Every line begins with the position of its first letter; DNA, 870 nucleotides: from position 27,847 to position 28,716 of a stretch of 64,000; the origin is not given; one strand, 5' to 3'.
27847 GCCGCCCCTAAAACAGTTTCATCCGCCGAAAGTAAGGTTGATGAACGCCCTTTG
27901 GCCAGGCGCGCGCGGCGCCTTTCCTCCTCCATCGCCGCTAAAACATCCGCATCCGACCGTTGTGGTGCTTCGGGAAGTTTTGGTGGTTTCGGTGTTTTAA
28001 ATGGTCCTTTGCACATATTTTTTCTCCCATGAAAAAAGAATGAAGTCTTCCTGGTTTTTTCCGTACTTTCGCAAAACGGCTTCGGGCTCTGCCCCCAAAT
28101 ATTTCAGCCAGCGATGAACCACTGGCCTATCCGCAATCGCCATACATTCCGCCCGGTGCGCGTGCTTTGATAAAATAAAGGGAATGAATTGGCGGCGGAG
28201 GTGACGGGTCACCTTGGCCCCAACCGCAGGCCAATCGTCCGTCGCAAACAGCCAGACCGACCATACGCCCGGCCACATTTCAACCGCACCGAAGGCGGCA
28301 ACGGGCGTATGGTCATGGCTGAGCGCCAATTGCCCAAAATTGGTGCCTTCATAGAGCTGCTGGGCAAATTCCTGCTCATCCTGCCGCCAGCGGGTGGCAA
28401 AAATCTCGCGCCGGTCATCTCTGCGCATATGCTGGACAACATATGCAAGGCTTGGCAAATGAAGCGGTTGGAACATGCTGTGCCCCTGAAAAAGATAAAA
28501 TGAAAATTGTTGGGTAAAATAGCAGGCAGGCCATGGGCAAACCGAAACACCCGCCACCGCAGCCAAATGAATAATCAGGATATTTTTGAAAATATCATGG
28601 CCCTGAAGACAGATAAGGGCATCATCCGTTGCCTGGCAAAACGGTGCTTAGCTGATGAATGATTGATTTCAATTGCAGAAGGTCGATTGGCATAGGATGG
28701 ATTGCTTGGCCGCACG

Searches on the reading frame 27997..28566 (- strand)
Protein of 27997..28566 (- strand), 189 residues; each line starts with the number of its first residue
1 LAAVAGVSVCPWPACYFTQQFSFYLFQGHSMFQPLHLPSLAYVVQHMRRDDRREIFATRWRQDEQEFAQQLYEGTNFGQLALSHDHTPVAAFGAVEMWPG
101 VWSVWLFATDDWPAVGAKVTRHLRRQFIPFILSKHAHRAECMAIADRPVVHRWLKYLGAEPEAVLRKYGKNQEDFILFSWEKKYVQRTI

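Call 8: search_protein_families(library=pfam, proteins=[window:27997-28566:-], max_evalue=0.01)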
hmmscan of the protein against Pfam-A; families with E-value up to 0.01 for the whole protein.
window:27997-28566:- (189 aa): 0 families

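Call 85: search_protein_families(library=phrogs, proteins=[window:27997-28566:-], max_evalue=0.001)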
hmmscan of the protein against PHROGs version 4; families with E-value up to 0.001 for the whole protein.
window:27997-28566:- (189 aa): 2 families
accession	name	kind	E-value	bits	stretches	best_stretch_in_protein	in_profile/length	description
phrog_308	-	head and packaging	4e-15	57.3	1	39-182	12-150/151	internal virion protein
phrog_4177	-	unknown function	1.1e-11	46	1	59-179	23-140/143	-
